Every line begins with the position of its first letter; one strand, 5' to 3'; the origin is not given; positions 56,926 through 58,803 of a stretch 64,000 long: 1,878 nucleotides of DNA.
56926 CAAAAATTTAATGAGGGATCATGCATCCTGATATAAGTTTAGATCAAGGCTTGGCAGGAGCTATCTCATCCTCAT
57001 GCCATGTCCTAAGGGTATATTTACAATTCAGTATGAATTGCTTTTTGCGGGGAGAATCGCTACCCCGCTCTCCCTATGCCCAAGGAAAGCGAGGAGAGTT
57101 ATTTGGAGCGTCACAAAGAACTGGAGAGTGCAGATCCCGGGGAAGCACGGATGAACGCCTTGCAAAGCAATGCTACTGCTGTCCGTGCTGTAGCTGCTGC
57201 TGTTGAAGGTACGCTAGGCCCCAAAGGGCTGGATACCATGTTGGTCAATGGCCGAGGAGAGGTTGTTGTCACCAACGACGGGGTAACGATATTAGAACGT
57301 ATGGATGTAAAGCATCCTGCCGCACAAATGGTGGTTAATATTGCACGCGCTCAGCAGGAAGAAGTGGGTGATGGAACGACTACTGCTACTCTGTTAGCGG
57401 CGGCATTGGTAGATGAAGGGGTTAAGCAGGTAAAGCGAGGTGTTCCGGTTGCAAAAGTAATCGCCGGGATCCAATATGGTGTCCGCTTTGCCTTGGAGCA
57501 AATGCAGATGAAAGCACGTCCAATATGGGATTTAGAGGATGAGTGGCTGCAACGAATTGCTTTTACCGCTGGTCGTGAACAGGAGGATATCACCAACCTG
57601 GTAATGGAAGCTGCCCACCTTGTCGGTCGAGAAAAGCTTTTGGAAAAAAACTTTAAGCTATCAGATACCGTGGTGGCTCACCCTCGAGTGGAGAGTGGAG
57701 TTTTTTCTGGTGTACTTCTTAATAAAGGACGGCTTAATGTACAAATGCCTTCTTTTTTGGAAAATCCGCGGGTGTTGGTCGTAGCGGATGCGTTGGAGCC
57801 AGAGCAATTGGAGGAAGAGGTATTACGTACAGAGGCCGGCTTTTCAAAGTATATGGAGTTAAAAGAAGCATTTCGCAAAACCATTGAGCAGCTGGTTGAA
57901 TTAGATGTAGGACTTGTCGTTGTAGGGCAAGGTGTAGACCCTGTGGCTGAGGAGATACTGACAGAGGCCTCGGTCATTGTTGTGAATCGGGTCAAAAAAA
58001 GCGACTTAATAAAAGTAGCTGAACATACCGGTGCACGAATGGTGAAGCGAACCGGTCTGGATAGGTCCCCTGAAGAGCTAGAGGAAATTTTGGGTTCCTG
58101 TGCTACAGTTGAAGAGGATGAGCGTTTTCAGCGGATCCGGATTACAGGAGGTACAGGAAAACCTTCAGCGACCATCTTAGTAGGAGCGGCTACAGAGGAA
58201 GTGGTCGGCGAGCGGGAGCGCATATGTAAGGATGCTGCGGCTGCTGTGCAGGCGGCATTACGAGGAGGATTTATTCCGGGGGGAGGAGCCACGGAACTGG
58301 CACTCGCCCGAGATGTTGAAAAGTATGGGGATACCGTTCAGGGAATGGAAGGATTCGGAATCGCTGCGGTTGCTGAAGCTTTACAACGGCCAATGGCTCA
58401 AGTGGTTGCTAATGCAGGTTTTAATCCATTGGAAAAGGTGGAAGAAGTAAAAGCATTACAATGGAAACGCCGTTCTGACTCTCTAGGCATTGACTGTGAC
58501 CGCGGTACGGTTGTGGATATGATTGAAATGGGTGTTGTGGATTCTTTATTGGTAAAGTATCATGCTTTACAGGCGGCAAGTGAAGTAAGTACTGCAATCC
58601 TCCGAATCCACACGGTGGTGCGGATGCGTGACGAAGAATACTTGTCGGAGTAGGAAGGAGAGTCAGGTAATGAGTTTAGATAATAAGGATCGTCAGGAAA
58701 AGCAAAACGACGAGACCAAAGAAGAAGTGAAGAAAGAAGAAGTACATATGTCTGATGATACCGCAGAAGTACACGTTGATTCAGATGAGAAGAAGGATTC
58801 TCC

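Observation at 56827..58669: Archaeal-type chaperonin gene between hrcA and grpE in the CIRCE-controlled dnaK operon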

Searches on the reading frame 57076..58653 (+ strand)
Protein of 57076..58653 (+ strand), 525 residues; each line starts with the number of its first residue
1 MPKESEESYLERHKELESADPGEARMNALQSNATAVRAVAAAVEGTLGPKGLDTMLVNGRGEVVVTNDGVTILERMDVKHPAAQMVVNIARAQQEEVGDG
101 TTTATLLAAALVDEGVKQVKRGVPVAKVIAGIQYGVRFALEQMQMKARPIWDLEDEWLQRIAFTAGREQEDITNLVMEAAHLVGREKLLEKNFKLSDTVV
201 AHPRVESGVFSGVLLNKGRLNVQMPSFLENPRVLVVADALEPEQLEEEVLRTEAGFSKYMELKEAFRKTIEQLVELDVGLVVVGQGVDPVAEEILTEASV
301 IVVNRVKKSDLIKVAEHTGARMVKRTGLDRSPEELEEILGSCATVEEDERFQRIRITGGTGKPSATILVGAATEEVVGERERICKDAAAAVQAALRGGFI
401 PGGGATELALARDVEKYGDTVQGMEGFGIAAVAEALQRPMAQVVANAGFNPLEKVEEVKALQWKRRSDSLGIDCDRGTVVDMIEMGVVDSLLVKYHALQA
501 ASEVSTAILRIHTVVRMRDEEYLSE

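Call 3: search_protein_families(library=pfam, proteins=[window:57076-58653:+])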
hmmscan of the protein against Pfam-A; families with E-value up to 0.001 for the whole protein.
window:57076-58653:+ (525 aa): 1 family
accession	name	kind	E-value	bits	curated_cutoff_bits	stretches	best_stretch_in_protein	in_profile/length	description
PF00118.29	Cpn60_TCP1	-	1.3e-114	384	34.3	1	39-517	1-488/490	TCP-1/cpn60 chaperonin family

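Call 4: search_protein_families(library=ncbifam, proteins=[window:57076-58653:+])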
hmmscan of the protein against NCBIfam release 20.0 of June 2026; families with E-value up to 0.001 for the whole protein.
window:57076-58653:+ (525 aa): 19 families
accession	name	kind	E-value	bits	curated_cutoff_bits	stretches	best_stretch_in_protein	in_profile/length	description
NF041082.2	thermosome_alpha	equivalog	1.9e-93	314.1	450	1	26-515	16-516/519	thermosome subunit alpha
NF041083.2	thermosome_beta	equivalog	1.4e-90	304.7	400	1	26-515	16-517/520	thermosome subunit beta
TIGR02339.1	thermosome_arch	subfamily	2e-88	297.4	671.1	1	26-516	15-519/521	thermosome subunit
TIGR02340.1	chap_CCT_alpha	equivalog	3e-69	234.1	800.2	1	29-521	14-533/536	T-complex protein 1 subunit alpha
TIGR02343.1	chap_CCT_epsi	equivalog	1.2e-66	225.5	710.5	1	26-516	26-530/532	T-complex protein 1 subunit epsilon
TIGR02344.1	chap_CCT_gamma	equivalog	1.7e-64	218.3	553.45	1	27-515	16-520/526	T-complex protein 1 subunit gamma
TIGR02345.1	chap_CCT_eta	equivalog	4.5e-61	206.7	669.2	1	27-517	18-520/523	T-complex protein 1 subunit eta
NF009487.0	PRK12849.1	subfamily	1e-54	185.8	352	2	27-189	10-174/543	chaperonin GroEL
TIGR02342.1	chap_CCT_delta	equivalog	2.1e-54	185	695.35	2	29-165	11-147/517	T-complex protein 1 subunit delta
TIGR02346.1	chap_CCT_theta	equivalog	1.1e-51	175.9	455.9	1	27-515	18-517/531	T-complex protein 1 subunit theta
NF000592.1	PRK00013.1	subfamily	2.4e-48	164.9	397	2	30-237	12-222/524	chaperonin GroEL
TIGR02341.1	chap_CCT_beta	equivalog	2.1e-47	162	522.15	1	31-518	18-515/519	T-complex protein 1 subunit beta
TIGR02347.1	chap_CCT_zeta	equivalog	1.3e-46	159.3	587.15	1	25-517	14-525/531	T-complex protein 1 subunit zeta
TIGR02348.1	GroEL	equivalog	4.4e-46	157.5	582.1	2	28-236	10-221/526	chaperonin GroEL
NF009488.0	PRK12850.1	subfamily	1.9e-45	155.4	475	2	34-235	18-222/544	chaperonin GroEL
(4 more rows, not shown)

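Call 5: search_solved_structures(query=window:57076-58653:+, show_alignments=2)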
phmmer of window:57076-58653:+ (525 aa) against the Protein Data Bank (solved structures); distinct sequences matched with E-value up to 0.001: 164 (the best 60 are shown).
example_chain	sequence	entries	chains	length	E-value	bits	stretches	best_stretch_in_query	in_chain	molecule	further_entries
9rwq_N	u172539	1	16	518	2.1e-177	593.9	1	18-519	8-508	Ancestral Group II Chaperonin (ACII)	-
5x9u_A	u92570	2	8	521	7.6e-130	437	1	22-525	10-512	Thermosome, alpha subunit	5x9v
9rwp_A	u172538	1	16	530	7.1e-85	288.7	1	27-516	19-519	Ancestral Group II Chaperonin (ACII)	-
1a6d_A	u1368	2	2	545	1e-69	238.8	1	23-517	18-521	THERMOSOME (ALPHA SUBUNIT)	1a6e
3j1e_A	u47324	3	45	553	7.7e-67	229.3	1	27-516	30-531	Chaperonin beta subunit | Chaperonin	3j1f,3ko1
6xhi_A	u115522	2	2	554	9.9e-65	222.3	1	27-516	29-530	Thermosome subunit beta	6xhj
4xcg_B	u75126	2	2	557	1e-64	222.3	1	27-516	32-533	Thermosome subunit beta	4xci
4xcd_A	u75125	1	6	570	1.1e-64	222.2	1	27-516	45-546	Thermosome subunit beta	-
1q3r_A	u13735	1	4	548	4.7e-64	220.1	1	28-517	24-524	Thermosome alpha subunit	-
1q3s_A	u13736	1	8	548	1.2e-63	218.7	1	28-517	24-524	Thermosome alpha subunit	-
1q2v_A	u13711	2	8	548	5.6e-63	216.5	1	28-517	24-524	Thermosome alpha subunit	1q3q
5w79_A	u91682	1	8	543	3.5e-61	210.6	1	28-516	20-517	Chaperonin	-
3j3x_A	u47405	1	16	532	7.3e-61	209.6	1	28-516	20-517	Chaperonin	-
3kfb_A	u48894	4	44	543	7.8e-61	209.5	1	28-516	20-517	Chaperonin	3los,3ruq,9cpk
3izh_A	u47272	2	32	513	9.4e-61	209.2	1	28-515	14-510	Chaperonin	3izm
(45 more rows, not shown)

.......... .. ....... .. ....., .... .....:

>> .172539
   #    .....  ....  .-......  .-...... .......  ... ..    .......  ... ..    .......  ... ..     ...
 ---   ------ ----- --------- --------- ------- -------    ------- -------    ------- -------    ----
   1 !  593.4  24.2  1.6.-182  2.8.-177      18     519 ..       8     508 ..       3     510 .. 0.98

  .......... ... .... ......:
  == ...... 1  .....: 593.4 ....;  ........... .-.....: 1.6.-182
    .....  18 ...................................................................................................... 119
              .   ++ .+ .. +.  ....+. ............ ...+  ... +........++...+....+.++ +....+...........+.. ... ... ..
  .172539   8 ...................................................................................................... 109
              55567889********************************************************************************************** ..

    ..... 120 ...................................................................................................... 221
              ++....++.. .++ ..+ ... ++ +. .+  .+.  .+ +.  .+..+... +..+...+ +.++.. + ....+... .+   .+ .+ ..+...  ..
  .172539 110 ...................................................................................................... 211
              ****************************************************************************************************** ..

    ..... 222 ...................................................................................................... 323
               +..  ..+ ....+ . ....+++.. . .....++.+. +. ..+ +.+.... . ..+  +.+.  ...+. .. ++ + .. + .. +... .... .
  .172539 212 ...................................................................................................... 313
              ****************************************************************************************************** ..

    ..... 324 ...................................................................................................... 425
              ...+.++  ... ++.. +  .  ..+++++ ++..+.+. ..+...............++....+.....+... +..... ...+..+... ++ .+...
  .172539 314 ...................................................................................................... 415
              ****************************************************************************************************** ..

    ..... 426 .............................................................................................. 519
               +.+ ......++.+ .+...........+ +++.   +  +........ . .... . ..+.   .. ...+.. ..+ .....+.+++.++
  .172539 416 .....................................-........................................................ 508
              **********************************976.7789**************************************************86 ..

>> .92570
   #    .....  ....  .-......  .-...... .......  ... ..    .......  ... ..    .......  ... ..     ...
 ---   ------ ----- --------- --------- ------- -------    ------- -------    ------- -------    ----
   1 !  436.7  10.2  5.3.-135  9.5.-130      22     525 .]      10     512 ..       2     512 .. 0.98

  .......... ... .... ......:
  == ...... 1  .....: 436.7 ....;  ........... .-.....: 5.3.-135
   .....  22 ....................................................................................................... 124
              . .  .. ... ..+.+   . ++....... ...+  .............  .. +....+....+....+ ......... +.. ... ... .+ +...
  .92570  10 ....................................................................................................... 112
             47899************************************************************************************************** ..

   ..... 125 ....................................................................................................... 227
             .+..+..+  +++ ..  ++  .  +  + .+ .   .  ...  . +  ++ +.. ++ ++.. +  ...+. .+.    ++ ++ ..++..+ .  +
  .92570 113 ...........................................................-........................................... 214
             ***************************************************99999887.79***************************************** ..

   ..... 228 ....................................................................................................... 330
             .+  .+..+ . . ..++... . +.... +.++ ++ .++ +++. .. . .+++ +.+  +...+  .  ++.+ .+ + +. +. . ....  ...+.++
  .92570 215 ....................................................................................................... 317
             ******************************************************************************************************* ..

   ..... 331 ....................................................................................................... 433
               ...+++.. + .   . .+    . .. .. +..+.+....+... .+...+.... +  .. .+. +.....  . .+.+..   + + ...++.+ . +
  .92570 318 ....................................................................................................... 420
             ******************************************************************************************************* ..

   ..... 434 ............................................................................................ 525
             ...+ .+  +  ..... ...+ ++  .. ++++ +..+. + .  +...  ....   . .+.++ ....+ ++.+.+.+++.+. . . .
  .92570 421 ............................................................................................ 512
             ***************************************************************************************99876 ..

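Call 6: find_homologous_proteins(query=window:57076-58653:+, max_evalue=1e-30)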
Query window:57076-58653:+ (525 aa): 3582 proteins with E <= 1e-30 among 8000 candidates; the best 120 are listed.
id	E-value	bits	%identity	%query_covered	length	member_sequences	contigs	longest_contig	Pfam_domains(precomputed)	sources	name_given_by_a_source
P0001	0.0e+0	1078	96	100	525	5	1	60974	PF00118.30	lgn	-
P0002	2.5e-240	816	73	97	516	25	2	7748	PF00118.30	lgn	-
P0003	2.6e-231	786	72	97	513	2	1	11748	PF00118.30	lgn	-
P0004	8.5e-231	785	71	97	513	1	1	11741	PF00118.30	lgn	-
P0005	6.6e-226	769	72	95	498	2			PF00118.30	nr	nr:TCP-1/cpn60 chaperonin family protein [Paenactinomyces guangxiensis]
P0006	6.0e-223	759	70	99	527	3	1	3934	PF00118.30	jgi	jgi:archaeal chaperonin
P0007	2.3e-222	757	70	97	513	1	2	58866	PF00118.30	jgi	jgi:chaperonin GroEL (HSP60 family)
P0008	6.8e-222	755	88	77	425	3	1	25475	PF00118.30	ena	-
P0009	2.8e-221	753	69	96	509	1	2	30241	PF00118.30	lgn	-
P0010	1.0e-219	748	71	94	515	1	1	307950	PF00118.30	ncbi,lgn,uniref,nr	ncbi:chaperonin GroEL (HSP60 family) [Melghirimyces profundicolus]|uniref:Chaperonin GroEL (HSP60 fa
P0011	3.0e-219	747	69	97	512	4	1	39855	PF00118.30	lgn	-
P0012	8.5e-216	735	70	97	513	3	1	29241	PF00118.30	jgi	jgi:chaperonin GroEL (HSP60 family)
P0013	8.9e-216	735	70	95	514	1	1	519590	PF00118.30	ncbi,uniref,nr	ncbi:TCP-1/cpn60 chaperonin family protein [Hazenella coriacea]|uniref:Chaperonin GroEL (HSP60 famil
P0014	2.8e-215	734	71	94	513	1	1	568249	PF00118.30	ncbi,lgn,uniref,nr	ncbi:TCP-1/cpn60 chaperonin family protein [Desmospora profundinema]|uniref:Chaperonin GroEL (HSP60 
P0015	3.8e-215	733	69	97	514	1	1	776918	PF00118.30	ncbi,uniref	ncbi:TCP-1/cpn60 chaperonin family protein [Salinithrix halophila]|uniref:TCP-1/cpn60 chaperonin fam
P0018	3.5e-210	717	66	99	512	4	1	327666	PF00118.30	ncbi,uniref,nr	ncbi:chaperonin GroEL (HSP60 family) [Croceifilum oryzae]|uniref:Chaperonin GroEL (HSP60 family) n=1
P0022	2.0e-207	708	67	97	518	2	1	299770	PF00118.30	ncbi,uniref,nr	ncbi:thermosome-like protein [Marinithermofilum abyssi]|uniref:Thermosome-like protein n=1 Tax=Marin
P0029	2.2e-204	698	66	94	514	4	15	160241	PF00118.30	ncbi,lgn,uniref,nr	ncbi:TCP-1/cpn60 chaperonin family protein [Thermoactinomyces daqus]|uniref:TCP-1/cpn60 chaperonin f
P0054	5.0e-181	621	58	94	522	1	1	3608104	PF00118.30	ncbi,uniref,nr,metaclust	ncbi:chaperonin Cpn60/TCP-1 [Desulforamulus reducens MI-1]|uniref:Chaperonin Cpn60/TCP-1 n=1 Tax=Des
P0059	1.5e-180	619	60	95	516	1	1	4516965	PF00118.30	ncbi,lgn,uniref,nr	ncbi:chaperonin [Tumebacillus algifaecis]|uniref:Chaperonin n=1 Tax=Tumebacillus algifaecis TaxID=12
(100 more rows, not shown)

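Call 10: find_related_loci(query=window:57076-58653:+, collection=genome_contigs, flank=6000)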
Query window:57076-58653:+ (525 aa) in genome_contigs; peptide patterns used: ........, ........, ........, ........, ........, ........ (x = any residue, [..] = any of these).
220 stretches matched a pattern; 29 encode a relative of the query (tblastn E <= 1e-3); 29 distinct loci.
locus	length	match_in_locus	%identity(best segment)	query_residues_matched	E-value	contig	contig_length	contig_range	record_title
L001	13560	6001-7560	68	2-520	0e+0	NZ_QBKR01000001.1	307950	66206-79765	Melghirimyces profundicolus strain DSM 45787 Ga0183441_101, whole genome shotgun sequence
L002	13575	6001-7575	68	1-523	0e+0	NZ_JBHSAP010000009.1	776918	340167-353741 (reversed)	Salinithrix halophila strain IBRC-M 10813 velvet_auto_105_9, whole genome shotgun sequence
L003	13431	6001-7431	67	26-517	0e+0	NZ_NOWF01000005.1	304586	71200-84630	Paludifilum halophilum strain DSM 102817 NODE_5_length_304586_cov_28.8158_ID_2668, whole genome shotgun sequence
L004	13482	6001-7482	68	28-521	0e+0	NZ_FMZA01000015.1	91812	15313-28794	Melghirimyces thermohalophilus strain DSM 45514, whole genome shotgun sequence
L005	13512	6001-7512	56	16-518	1e-180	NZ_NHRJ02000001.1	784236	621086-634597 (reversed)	Paenibacillus xerothermodurans strain ATCC 27380 scaffold_0, whole genome shotgun sequence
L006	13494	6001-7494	54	22-519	6e-178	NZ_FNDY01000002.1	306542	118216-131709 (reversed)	Paenibacillus naphthalenovorans strain PR-N1, whole genome shotgun sequence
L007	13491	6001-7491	55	22-518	1e-176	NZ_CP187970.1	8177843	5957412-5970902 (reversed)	Paenibacillus sp. S-38 chromosome, complete genome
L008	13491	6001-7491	55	22-518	4e-176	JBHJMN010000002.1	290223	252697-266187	Paenibacillus elgii strain KM_B45 1B45_contig_2, whole genome shotgun sequence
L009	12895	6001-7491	55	22-518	4e-176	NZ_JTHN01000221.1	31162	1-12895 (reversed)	Paenibacillus sp. A3 contig_221, whole genome shotgun sequence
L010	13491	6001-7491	55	22-518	7e-176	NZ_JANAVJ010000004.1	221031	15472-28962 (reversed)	Paenibacillus sp. MZ04-78.2 NODE_4_length_221031_cov_259.284141, whole genome shotgun sequence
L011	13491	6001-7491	55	22-518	7e-176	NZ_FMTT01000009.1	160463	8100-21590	Paenibacillus tianmuensis strain CGMCC 1.8946, whole genome shotgun sequence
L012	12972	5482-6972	55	22-518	7e-176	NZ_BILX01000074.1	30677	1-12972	Paenibacillus ehimensis NBRC 15659 PEH01S_CON0074, whole genome shotgun sequence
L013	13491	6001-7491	55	22-518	2e-175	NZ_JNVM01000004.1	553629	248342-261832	Paenibacillus tyrfis strain MSt1 Contig_4, whole genome shotgun sequence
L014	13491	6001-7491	55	22-518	4e-175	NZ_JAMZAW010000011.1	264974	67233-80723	Paenibacillus tyrfis strain Q-3-15 11, whole genome shotgun sequence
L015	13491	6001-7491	54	22-518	1e-174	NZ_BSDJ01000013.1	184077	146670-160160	Paenibacillus tyrfis strain YSS-72.2.G2 Contig013, whole genome shotgun sequence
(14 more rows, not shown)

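Call 13: find_encoding_contigs(protein=P0001, flank=6000, max_places=4)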
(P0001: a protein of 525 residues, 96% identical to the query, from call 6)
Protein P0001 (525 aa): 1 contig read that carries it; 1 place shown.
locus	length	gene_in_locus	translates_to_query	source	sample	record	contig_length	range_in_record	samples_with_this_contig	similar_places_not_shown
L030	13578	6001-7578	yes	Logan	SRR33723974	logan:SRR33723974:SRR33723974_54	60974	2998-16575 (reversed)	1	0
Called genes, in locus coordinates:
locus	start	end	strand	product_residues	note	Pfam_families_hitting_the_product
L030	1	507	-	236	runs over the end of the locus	PF10648:Gmad2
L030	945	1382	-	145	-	PF11255:DUF3054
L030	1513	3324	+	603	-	PF00009:GTP_EFTU, PF22042:EF-G_D2, PF03144:GTP_EFTU_D2, PF14492:EFG_III (faint), PF00679:EFG_C, PF06421:LepA_C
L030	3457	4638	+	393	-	PF04055:Radical_SAM, PF06969:HemN_C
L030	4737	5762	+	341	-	PF01628:HrcA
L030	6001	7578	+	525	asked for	PF00118:Cpn60_TCP1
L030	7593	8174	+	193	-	PF01025:GrpE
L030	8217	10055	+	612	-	PF00012:HSP70, PF06723:MreB_Mbl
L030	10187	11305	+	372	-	PF00226:DnaJ, PF01556:DnaJ_C, PF00684:DnaJ_CXXCXGXG, PF27439:DnaJ_C_2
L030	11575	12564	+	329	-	PF06325:PrmA, PF01135:PCMT (weak), PF03602:Cons_hypoth95 (weak), PF05175:MTS, PF00398:RrnaAD (weak), PF08241:Methyltransf_11, PF13649:Methyltransf_25, PF13847:Methyltransf_31, +5 more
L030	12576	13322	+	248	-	PF20260:PUA_4, PF04452:Methyltrans_RNA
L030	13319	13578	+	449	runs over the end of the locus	PF00919:UPF0004, PF04055:Radical_SAM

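Call 44: find_encoding_contigs(protein=P0059, flank=1500, max_places=1)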
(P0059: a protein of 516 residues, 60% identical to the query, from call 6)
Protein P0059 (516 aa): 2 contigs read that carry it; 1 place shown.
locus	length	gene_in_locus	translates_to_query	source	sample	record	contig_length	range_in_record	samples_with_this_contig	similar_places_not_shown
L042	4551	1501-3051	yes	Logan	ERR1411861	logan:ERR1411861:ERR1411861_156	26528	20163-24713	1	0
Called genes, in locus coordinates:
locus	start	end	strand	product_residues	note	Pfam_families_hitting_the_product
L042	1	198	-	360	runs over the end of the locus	PF05145:AbrB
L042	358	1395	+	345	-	PF03444:WHD_HrcA (faint), PF01628:HrcA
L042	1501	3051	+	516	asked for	PF00118:Cpn60_TCP1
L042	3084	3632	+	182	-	PF01025:GrpE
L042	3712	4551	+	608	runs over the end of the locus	PF00012:HSP70, PF06723:MreB_Mbl, PF00012:HSP70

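Call 45: find_encoding_contigs(protein=P0054, flank=1500, max_places=1)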
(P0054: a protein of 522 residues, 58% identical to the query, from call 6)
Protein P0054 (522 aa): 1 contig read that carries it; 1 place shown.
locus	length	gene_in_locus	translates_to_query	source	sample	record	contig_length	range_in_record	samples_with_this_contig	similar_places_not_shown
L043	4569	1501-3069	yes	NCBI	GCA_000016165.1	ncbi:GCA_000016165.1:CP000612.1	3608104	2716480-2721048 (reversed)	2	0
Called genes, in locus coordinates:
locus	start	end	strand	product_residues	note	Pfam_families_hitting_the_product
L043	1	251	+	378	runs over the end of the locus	PF04055:Radical_SAM, PF06969:HemN_C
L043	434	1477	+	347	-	PF01628:HrcA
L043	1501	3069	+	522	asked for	PF00118:Cpn60_TCP1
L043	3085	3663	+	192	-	PF01025:GrpE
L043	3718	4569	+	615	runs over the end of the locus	PF00012:HSP70, PF06723:MreB_Mbl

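Call 75: predict_structure(alignment_id=A6)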
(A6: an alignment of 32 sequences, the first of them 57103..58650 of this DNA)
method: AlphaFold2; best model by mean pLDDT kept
length: 516 residues; sequences in the alignment: 32
mean_pLDDT: 89.8   pTM: 0.85
mean pLDDT of the five models: 89.8, 89.4, 89.3, 88.0, 85.3
residues with pLDDT >= 90: 356; 70-90: 135; 50-70: 14; < 50: 11
segments of 3 or more residues with pLDDT < 50: 1-10
pLDDT, mean of each block of 10 residues (from residue 1): 39 70 91 85 81 85 87 90 81 91 96 95 98 97 94 90 96 95 92 89 91 92 96 84 84 90 93 95 94 94 95 91 91 93 89 94 82 92 95 95 96 94 97 93 95 95 94 94 95 95 78 55
secondary structure, 60 per line:
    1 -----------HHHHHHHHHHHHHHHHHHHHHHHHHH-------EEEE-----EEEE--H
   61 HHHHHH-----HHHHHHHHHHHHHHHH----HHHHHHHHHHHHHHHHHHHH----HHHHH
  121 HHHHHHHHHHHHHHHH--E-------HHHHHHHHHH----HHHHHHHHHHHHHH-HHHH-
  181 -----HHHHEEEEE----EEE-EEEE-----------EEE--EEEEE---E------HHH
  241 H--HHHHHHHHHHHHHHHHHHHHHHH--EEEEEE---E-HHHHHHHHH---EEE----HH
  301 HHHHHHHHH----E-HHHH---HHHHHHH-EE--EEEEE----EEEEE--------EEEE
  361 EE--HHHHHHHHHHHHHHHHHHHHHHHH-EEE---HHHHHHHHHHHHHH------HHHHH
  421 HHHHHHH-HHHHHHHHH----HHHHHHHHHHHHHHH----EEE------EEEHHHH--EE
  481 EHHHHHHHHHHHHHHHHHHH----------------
elements in order: H12-37 E45-48 E54-57 H60-66 H72-87 H92-111 H116-136 H147-156 H161-174 H176-179 H186-189 E190-194 E199-201 E203-206 E218-220 E223-227 H238-241 H244-266 E269-274 H280-288 E292-294 H299-309 H316-319 H323-329 E335-339 E344-348 E357-362 H365-388 E390-392 H396-409 H416-427 H429-437 H442-456 E461-463 E470-472 H473-476 E479-481 H482-500
